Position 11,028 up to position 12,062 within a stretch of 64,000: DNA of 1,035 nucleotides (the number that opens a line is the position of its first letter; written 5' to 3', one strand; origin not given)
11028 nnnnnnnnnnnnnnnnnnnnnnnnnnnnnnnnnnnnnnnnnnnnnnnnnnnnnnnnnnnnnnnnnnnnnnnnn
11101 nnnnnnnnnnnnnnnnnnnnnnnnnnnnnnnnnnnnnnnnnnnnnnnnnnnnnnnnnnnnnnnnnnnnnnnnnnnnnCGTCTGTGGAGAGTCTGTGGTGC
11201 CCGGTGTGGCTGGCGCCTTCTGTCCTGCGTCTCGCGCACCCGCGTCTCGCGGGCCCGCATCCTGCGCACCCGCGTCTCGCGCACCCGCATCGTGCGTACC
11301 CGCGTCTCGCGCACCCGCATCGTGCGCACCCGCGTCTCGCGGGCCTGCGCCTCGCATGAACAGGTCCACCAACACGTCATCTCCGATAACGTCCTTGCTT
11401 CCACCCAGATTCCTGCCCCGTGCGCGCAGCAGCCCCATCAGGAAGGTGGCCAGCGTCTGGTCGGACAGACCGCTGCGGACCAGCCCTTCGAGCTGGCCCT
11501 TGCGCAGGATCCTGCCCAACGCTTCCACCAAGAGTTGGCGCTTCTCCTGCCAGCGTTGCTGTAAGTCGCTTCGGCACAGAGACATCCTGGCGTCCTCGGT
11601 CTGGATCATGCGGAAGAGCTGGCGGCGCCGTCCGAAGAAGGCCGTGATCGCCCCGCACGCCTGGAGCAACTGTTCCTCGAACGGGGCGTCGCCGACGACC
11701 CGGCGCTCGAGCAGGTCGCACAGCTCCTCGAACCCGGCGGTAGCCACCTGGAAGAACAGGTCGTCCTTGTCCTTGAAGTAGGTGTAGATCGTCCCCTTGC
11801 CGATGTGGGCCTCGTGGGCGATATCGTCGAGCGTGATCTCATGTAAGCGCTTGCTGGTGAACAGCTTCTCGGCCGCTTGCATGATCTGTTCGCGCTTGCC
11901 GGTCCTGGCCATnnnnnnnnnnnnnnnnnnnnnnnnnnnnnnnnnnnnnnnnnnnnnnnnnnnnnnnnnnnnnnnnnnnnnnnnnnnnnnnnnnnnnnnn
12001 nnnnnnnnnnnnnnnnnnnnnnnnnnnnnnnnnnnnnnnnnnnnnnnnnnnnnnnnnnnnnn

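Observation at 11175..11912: TetR regulator carrying a 9-copy [R/H/Q]DAG[A/T/P] pentapeptide repeat tail encoded by a 15-bp tandem DNA repeat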

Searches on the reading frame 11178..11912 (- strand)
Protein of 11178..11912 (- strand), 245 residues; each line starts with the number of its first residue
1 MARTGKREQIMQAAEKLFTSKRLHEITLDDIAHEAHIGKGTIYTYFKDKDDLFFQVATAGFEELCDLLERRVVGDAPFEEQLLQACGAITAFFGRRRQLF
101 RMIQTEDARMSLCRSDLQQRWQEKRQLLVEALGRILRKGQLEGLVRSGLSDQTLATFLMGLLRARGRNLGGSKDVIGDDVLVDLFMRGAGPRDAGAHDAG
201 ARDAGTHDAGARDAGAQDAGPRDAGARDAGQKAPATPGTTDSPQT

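Call 4: search_protein_families(library=pfam, proteins=[window:11178-11912:-], max_evalue=0.01)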
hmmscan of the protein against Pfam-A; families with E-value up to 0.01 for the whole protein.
window:11178-11912:- (245 aa): 2 families
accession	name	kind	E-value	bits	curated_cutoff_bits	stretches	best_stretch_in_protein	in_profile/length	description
PF00440.29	TetR_N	-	3.6e-13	49.5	24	1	10-55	1-46/47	Bacterial regulatory proteins, tetR family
PF21597.2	TetR_C_43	-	0.00047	20.8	27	1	115-188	32-102/105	Transcriptional regulator SbtR-like, C-terminal domain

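Call 7: find_homologous_proteins(query=window:11178-11912:-, max_evalue=0.00001)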
Query window:11178-11912:- (245 aa): 387 proteins with E <= 0.00001 among 1838 candidates; the best 120 are listed.
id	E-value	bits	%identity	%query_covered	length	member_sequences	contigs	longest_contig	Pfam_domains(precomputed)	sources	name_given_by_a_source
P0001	1.1e-155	534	100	100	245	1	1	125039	PF00440.30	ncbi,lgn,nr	ncbi:MAG: TetR/AcrR family transcriptional regulator [Verrucomicrobia bacterium]|nr:TetR/AcrR family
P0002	5.8e-108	378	73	100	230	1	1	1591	PF00440.30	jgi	jgi:AcrR family transcriptional regulator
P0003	1.2e-103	364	78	88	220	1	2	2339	PF00440.30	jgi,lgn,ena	-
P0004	2.1e-103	363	81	87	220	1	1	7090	PF21597.3,PF00440.30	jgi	jgi:AcrR family transcriptional regulator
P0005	1.2e-101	357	71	100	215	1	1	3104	PF00440.30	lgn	-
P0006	2.1e-100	353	70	100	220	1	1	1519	PF00440.30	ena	-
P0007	6.2e-96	339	80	78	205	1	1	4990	PF00440.30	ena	-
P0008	3.6e-95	336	80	78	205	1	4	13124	PF00440.30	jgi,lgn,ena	jgi:AcrR family transcriptional regulator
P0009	1.4e-94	334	78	78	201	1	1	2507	PF00440.30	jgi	jgi:AcrR family transcriptional regulator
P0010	4.5e-92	326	78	76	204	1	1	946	PF00440.30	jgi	jgi:AcrR family transcriptional regulator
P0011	2.3e-91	324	75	80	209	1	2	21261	PF00440.30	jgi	jgi:AcrR family transcriptional regulator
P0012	5.9e-91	322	78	76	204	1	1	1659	PF00440.30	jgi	jgi:AcrR family transcriptional regulator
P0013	1.1e-89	318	75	82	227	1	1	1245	PF21597.3,PF00440.30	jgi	-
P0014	6.4e-81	290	70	80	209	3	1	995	PF00440.30,PF16295.11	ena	-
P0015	1.2e-79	285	63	86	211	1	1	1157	PF00440.30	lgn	-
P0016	3.2e-79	284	68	80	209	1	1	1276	PF00440.30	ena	-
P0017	2.4e-78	281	69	80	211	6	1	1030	PF00440.30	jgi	jgi:AcrR family transcriptional regulator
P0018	4.0e-78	280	67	83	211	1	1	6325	PF00440.30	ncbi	-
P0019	1.3e-77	279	71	77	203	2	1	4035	PF00440.30,PF17932.7,PF16859.11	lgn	-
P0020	3.6e-77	277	65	80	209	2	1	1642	PF00440.30,PF17932.7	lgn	-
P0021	2.8e-76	274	66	78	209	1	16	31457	PF00440.30,PF16295.11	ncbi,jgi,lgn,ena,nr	ncbi:MAG: TetR/AcrR family transcriptional regulator [Phycisphaerae bacterium]|nr:TetR/AcrR family t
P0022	9.5e-76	273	63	85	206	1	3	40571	PF00440.30,PF17932.7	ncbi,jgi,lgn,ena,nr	ncbi:MAG TPA: TetR/AcrR family transcriptional regulator [Phycisphaerae bacterium]|nr:TetR/AcrR fami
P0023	6.4e-75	270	65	80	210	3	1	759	PF00440.30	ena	-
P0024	1.3e-74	269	65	78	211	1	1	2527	PF00440.30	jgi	jgi:AcrR family transcriptional regulator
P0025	2.3e-74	268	67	69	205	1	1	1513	PF00440.30,PF17932.7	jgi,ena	-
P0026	2.5e-74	268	68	78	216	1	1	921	PF00440.30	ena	-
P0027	4.2e-74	267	68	77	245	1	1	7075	PF00440.30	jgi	jgi:TetR/AcrR family fatty acid metabolism transcriptional regulator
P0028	6.7e-74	267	67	78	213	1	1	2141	PF00440.30,PF16859.11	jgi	jgi:AcrR family transcriptional regulator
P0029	1.8e-73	265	67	77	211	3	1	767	PF00440.30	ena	-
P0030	2.4e-73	265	62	85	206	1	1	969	PF00440.30,PF17932.7,PF17938.7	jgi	jgi:AcrR family transcriptional regulator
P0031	4.1e-73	264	64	82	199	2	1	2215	PF21597.3,PF00440.30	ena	-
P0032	3.8e-71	258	63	77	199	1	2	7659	PF00440.30,PF16859.11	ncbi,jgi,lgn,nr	ncbi:TetR/AcrR family transcriptional regulator [bacterium]|nr:TetR/AcrR family transcriptional regu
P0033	6.0e-71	257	62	76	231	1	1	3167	PF00440.30,PF17932.7,PF16859.11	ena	-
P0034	6.3e-71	257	65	78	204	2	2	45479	PF00440.30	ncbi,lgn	ncbi:MAG: TetR/AcrR family transcriptional regulator [Pseudomonadota bacterium]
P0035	1.1e-70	256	60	82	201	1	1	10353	PF00440.30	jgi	jgi:AcrR family transcriptional regulator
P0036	4.6e-70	254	62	83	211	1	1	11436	PF00440.30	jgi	-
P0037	5.7e-70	254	63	77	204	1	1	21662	PF00440.30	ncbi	ncbi:MAG: TetR/AcrR family transcriptional regulator [Thermodesulfobacteriota bacterium]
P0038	6.7e-70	253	61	79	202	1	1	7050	PF00440.30,PF17932.7,PF16859.11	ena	-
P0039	4.0e-69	251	61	78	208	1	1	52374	PF00440.30,PF17932.7,PF16859.11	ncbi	ncbi:MAG: TetR/AcrR family transcriptional regulator [Planctomycetota bacterium]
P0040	4.9e-69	251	60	80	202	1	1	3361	PF00440.30,PF17932.7,PF16859.11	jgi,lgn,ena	-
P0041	8.0e-69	250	60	82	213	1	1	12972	PF00440.30,PF17932.7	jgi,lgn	jgi:AcrR family transcriptional regulator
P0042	2.9e-67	245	73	62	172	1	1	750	PF00440.30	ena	-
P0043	4.1e-67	244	61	78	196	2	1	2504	PF00440.30,PF17932.7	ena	-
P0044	9.8e-67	243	55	85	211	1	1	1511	PF00440.30,PF17932.7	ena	-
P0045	1.7e-66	242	61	78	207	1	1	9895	PF00440.30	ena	-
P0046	2.0e-66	242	58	80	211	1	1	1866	PF00440.30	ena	-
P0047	2.7e-66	242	60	78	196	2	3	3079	PF00440.30,PF17932.7,PF16859.11,PF16925.11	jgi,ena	-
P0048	3.1e-66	241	59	77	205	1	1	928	PF00440.30,PF17932.7,PF16859.11,PF13022.13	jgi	jgi:AcrR family transcriptional regulator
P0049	3.8e-66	241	63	78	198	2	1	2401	PF00440.30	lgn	-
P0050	7.0e-66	240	59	77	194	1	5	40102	PF21313.3,PF00440.30,PF17932.7,PF16859.11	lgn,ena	-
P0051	7.1e-66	240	53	82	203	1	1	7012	PF00440.30,PF17932.7,PF16859.11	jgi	jgi:AcrR family transcriptional regulator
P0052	7.5e-66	240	59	76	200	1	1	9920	PF00440.30,PF17932.7,PF16859.11,PF17922.7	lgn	-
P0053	8.9e-66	240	59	78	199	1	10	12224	PF00440.30,PF17932.7,PF16859.11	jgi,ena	jgi:AcrR family transcriptional regulator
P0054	1.4e-65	239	57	80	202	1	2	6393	PF00440.30,PF17932.7,PF16859.11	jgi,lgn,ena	-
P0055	1.4e-65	239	60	78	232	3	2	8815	PF00440.30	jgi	-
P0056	3.4e-65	238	63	72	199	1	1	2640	PF00440.30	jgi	jgi:AcrR family transcriptional regulator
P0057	7.7e-65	237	59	77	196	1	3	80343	PF00440.30,PF16859.11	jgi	-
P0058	8.4e-65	237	57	82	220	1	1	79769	PF00440.30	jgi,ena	jgi:AcrR family transcriptional regulator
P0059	1.1e-64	236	59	80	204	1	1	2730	PF00440.30,PF17932.7,PF16859.11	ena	-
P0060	8.9e-64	233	55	80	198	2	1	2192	PF00440.30,PF17932.7,PF21351.3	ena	-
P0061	1.1e-63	233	57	77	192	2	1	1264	PF00440.30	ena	-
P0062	1.5e-63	233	54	85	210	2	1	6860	PF00440.30,PF17932.7,PF13022.13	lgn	-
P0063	1.6e-63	233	56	80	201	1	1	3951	PF00440.30,PF17932.7,PF16859.11,PF13022.13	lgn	-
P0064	2.7e-63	232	58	81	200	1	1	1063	PF00440.30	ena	-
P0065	4.6e-63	231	58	79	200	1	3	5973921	PF00440.30,PF17932.7,PF16859.11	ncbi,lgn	-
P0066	7.7e-63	230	58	79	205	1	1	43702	PF00440.30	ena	-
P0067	9.0e-63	230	58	82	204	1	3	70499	PF00440.30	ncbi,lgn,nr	ncbi:MAG: TetR/AcrR family transcriptional regulator [Planctomycetes bacterium]|nr:TetR/AcrR family 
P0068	1.4e-62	229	57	80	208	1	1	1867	PF00440.30,PF17932.7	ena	-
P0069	1.5e-62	229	56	76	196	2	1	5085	PF00440.30,PF16859.11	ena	-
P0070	2.0e-62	229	53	85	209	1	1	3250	PF00440.30,PF17932.7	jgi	jgi:AcrR family transcriptional regulator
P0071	2.5e-62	229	57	77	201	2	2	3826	PF00440.30,PF17932.7,PF16859.11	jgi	-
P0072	2.7e-62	229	58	79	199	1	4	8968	PF00440.30,PF17932.7,PF16859.11,PF13022.13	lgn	-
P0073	2.7e-62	229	54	83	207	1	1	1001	PF00440.30,PF17932.7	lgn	-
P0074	2.8e-62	229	58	75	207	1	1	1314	PF00440.30,PF17932.7,PF16859.11,PF21351.3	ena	-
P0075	3.5e-62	228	57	79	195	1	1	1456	PF00440.30,PF17932.7,PF16859.11,PF16925.11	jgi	jgi:TetR/AcrR family fatty acid metabolism transcriptional regulator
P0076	5.9e-62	227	54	83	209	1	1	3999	PF00440.30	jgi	jgi:AcrR family transcriptional regulator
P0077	6.1e-62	227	61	62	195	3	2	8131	PF00440.30,PF17932.7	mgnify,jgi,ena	mgnify:CR=1 FL=1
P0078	7.3e-62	227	57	78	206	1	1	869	PF00440.30,PF17932.7,PF16859.11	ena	-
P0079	9.8e-62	227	56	79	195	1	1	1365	PF00440.30,PF16859.11,PF16925.11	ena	-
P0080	1.1e-61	227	58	76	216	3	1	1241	PF00440.30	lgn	-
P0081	1.2e-61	226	58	79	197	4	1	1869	PF00440.30,PF17932.7,PF16859.11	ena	-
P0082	2.0e-61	226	58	78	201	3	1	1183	PF00440.30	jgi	jgi:AcrR family transcriptional regulator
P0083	3.1e-61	225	56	79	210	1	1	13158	PF00440.30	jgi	jgi:AcrR family transcriptional regulator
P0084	3.3e-61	225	56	79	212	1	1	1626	PF00440.30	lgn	-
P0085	5.3e-61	224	56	78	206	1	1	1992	PF00440.30,PF17932.7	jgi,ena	-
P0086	5.8e-61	224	58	74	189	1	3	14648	PF00440.30,PF17932.7,PF16859.11,PF13022.13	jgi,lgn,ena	-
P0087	7.7e-61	224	56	75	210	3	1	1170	PF00440.30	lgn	-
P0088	8.5e-61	224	58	77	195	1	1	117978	PF00440.30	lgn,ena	-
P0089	8.5e-61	224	56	78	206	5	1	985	PF00440.30,PF17932.7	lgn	-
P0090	8.8e-61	224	50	90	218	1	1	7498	PF00440.30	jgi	-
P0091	1.0e-60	223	58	78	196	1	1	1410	PF00440.30,PF17932.7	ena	-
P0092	1.0e-60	223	55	80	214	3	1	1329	PF00440.30,PF17932.7,PF16859.11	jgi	jgi:AcrR family transcriptional regulator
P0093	1.5e-60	223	53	85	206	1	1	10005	PF00440.30,PF17932.7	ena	-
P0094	1.5e-60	223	57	75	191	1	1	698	PF00440.30,PF16859.11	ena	-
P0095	1.6e-60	223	53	81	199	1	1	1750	PF00440.30,PF17932.7,PF16859.11,PF16925.11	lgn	-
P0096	1.9e-60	223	55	78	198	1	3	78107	PF00440.30,PF17932.7,PF16859.11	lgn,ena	-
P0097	2.0e-60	222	55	78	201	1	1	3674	PF00440.30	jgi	jgi:AcrR family transcriptional regulator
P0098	2.0e-60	222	52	85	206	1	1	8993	PF00440.30,PF17932.7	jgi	-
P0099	2.6e-60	222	57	77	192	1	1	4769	PF00440.30,PF17932.7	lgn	-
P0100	2.9e-60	222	55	78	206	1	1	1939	PF00440.30,PF17932.7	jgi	-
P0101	3.3e-60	222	60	73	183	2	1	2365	PF21597.3,PF00440.30,PF17932.7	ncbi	-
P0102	6.0e-60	221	55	82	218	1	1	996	PF00440.30,PF17932.7,PF16859.11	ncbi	-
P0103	6.8e-60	221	56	76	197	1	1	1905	PF00440.30,PF17932.7,PF16859.11,PF21351.3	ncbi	-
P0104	1.4e-59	220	54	78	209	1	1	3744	PF00440.30,PF17932.7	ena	-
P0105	1.7e-59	219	57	78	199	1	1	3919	PF00440.30,PF17932.7,PF16859.11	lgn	-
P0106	1.8e-59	219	52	83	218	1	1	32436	PF00440.30,PF17932.7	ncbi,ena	-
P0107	1.8e-59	219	51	86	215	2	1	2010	PF00440.30,PF17932.7,PF16859.11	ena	-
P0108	1.9e-59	219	56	78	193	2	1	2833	PF00440.30,PF17932.7,PF16859.11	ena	-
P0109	2.0e-59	219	58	78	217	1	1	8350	PF00440.30,PF16859.11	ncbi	-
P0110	2.2e-59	219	55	81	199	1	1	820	PF00440.30,PF17932.7,PF16859.11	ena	-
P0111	2.2e-59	219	56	78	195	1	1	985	PF00440.30,PF17932.7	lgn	-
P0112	2.3e-59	219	56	77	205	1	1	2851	PF00440.30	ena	-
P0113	4.2e-59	218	56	77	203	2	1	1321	PF00440.30,PF17932.7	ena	-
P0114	5.5e-59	218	54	78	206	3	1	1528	PF00440.30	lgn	-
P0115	5.5e-59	218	52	78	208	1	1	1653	PF00440.30,PF17932.7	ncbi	-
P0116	5.8e-59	218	53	77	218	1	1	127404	PF00440.30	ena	-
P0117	9.1e-59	217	57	73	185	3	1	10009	PF00440.30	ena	-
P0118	1.1e-58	217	54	78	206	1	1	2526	PF00440.30,PF21351.3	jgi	jgi:AcrR family transcriptional regulator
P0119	1.3e-58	217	54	83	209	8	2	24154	PF00440.30,PF17932.7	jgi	jgi:AcrR family transcriptional regulator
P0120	1.3e-58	216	53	78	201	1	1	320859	PF00440.30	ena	-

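Call 10: find_related_loci(query=window:11178-11912:-, collection=genome_contigs, flank=3000)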
Query window:11178-11912:- (245 aa) in genome_contigs; peptide patterns used: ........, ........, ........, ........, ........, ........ (x = any residue, [..] = any of these).
600 stretches matched a pattern (row limit reached: there are more); 41 encode a relative of the query (tblastn E <= 1e-3); 41 distinct loci.
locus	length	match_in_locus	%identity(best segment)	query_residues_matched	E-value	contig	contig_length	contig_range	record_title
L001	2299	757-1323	63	1-189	3e-79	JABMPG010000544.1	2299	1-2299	MAG: bacterium isolate bin.579 k141_4640317, whole genome shotgun sequence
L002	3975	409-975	63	1-189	5e-66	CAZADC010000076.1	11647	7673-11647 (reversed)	MAG TPA_asm: uncultured Planctomycetaceae bacterium isolate SRP332253_co2_121 genome assembly, contig: NODE_5474_length_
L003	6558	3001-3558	27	2-163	6e-14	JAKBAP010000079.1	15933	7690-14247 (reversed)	MAG: Planctomycetota bacterium isolate ZJ2.bin58 NODE_4031_length_15933_cov_1.567886, whole genome shotgun sequence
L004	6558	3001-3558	31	50-244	5e-13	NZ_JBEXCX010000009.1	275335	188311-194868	Streptomyces sp. NPDC005573 NPDC005573_288_A11.ctg-0009, whole genome shotgun sequence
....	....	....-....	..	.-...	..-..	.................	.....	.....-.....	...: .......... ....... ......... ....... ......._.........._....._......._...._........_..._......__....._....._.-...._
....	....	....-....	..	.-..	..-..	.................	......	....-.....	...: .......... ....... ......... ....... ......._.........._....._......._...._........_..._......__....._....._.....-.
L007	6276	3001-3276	37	7-100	2e-11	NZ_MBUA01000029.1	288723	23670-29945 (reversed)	Flavihumibacter stibioxidans strain YS-17 YS-17_scaffold6, whole genome shotgun sequence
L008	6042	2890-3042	45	3-53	2e-11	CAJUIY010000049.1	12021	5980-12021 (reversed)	MAG TPA_asm: uncultured Bacilli bacterium isolate MGBC143456 genome assembly, contig: MGBC143456.49, whole genome shotgu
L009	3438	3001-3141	55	6-52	2e-11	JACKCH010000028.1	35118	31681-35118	MAG: Anaerolineaceae bacterium isolate HK-STAS-CHLO-42 HK-STAS-CHLO-42_28, whole genome shotgun sequence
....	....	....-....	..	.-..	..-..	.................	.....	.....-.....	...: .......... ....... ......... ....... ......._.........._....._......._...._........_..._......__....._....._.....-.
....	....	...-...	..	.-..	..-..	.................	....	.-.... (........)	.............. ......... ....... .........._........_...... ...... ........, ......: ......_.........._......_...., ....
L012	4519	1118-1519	30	1-139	3e-10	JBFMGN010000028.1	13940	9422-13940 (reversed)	MAG: Spirochaetota bacterium isolate MAG298 MAG298_28, whole genome shotgun sequence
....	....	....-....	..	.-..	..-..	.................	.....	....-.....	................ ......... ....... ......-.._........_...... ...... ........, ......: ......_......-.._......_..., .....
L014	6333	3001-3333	30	6-113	5e-10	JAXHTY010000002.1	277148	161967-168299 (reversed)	MAG: Thermodesulfobacteriota bacterium isolate MAG36_tar_biofilm MAG36_2, whole genome shotgun sequence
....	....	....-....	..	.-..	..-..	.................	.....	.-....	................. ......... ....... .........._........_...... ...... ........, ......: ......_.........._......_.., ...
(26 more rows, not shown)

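Call 11: find_related_loci(query=window:11178-11912:-, collection=metagenome_contigs, flank=3000)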
Query window:11178-11912:- (245 aa) in metagenome_contigs; peptide patterns used: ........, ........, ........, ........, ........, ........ (x = any residue, [..] = any of these).
600 stretches matched a pattern (row limit reached: there are more); 51 encode a relative of the query (tblastn E <= 1e-3); 51 distinct loci.
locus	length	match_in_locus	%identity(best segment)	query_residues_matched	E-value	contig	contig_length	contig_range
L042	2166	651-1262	82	1-204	7e-115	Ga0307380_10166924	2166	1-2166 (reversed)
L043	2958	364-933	80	1-190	4e-102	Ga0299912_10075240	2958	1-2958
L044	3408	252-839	70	1-196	2e-89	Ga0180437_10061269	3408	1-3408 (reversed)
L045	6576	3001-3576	66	1-192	8e-82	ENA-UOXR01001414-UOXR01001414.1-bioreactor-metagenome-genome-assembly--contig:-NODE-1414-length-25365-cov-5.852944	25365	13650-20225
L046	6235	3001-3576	66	1-192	8e-82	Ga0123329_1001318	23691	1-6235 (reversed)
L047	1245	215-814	75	1-200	3e-87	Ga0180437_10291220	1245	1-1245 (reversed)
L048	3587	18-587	71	1-190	3e-80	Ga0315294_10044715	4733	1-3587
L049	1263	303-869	57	1-189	6e-78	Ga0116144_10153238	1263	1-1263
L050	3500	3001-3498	66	1-166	5e-72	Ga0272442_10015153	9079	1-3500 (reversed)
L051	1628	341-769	28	8-155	4e-12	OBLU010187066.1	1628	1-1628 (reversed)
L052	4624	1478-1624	51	5-53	1e-11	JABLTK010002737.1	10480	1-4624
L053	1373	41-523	27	1-162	1e-11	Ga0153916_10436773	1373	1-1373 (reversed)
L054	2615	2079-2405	32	5-117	2e-11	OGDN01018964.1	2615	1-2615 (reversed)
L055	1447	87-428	30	6-119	1e-10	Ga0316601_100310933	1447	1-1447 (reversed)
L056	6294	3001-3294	34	2-99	1e-9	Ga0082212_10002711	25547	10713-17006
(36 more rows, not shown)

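Call 13: find_encoding_contigs(protein=P0002, flank=3000, max_places=3)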
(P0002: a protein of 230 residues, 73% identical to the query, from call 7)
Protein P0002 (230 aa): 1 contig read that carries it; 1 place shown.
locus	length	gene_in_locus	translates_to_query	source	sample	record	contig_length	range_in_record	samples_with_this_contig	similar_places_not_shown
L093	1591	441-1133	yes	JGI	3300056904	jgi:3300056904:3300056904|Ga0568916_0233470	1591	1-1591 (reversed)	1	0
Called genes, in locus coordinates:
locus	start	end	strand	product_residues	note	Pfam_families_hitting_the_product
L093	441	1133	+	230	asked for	PF00440:TetR_N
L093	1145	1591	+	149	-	?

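Call 14: find_encoding_contigs(protein=P0004, flank=3000, max_places=3)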
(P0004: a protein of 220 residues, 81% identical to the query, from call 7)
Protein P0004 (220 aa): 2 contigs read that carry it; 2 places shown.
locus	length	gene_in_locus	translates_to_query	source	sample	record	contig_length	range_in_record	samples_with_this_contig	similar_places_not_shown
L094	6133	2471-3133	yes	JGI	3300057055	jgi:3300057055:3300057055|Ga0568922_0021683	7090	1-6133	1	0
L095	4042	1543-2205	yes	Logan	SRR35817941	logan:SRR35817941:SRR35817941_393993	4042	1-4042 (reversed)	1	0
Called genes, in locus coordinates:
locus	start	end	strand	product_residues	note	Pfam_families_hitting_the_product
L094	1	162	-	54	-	?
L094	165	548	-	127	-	PF03965:Penicillinase_R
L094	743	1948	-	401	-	-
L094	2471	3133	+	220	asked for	PF00440:TetR_N, PF21597:TetR_C_43 (faint)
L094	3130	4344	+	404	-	PF25876:HH_MFP_RND (weak), PF25954:Beta-barrel_RND_2, PF25989:YknX_C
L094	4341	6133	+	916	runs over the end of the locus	?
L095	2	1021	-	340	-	?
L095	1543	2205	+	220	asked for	PF00440:TetR_N, PF21597:TetR_C_43 (faint)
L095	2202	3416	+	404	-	PF25876:HH_MFP_RND (weak), PF25954:Beta-barrel_RND_2, PF25989:YknX_C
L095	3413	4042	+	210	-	?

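Call 15: find_encoding_contigs(protein=P0005, flank=3000, max_places=3)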
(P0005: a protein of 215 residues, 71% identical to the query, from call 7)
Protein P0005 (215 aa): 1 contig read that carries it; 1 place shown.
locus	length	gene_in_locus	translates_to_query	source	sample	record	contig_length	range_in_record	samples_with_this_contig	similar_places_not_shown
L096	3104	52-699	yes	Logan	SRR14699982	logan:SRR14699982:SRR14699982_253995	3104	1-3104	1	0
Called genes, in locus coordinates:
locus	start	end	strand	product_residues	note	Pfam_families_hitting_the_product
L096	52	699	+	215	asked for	PF00440:TetR_N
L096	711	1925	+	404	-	PF25876:HH_MFP_RND (weak), PF25954:Beta-barrel_RND_2, PF25989:YknX_C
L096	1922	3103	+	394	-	?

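Call 16: find_encoding_contigs(protein=P0006, flank=3000, max_places=3)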
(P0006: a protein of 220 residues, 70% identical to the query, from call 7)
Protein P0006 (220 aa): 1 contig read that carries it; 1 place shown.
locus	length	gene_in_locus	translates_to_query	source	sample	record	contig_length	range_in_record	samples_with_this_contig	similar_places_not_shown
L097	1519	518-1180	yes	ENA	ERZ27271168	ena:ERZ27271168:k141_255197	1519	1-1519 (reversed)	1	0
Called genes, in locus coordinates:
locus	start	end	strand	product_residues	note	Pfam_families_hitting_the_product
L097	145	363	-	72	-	-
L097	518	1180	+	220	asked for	PF00440:TetR_N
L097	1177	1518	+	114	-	?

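Call 17: find_encoding_contigs(protein=P0011, flank=3000, max_places=3)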
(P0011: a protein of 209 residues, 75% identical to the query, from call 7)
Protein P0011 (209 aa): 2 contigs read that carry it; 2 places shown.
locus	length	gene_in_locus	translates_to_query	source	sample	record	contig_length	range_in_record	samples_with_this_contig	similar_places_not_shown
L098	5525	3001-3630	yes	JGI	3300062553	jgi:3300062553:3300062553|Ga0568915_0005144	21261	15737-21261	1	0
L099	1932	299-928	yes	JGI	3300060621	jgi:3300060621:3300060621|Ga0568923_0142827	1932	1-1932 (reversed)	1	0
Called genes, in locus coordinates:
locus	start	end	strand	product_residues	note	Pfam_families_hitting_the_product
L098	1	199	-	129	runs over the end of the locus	PF17253:DUF5320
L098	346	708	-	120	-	PF02579:Nitro_FeMo-Co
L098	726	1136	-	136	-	PF02579:Nitro_FeMo-Co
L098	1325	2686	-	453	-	PF00989:PAS, PF08448:PAS_4, PF13188:PAS_8, PF13426:PAS_9, PF00158:Sigma54_activat, PF14532:Sigma54_activ_2, PF07728:AAA_5, PF25601:AAA_lid_14, +2 more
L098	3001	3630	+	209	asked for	PF00440:TetR_N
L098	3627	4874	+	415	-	PF25973:BSH_CzcB (weak), PF25954:Beta-barrel_RND_2, PF25989:YknX_C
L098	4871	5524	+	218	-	?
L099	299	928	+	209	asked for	PF00440:TetR_N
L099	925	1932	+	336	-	?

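Call 18: find_encoding_contigs(protein=P0001, flank=1000, max_places=6)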
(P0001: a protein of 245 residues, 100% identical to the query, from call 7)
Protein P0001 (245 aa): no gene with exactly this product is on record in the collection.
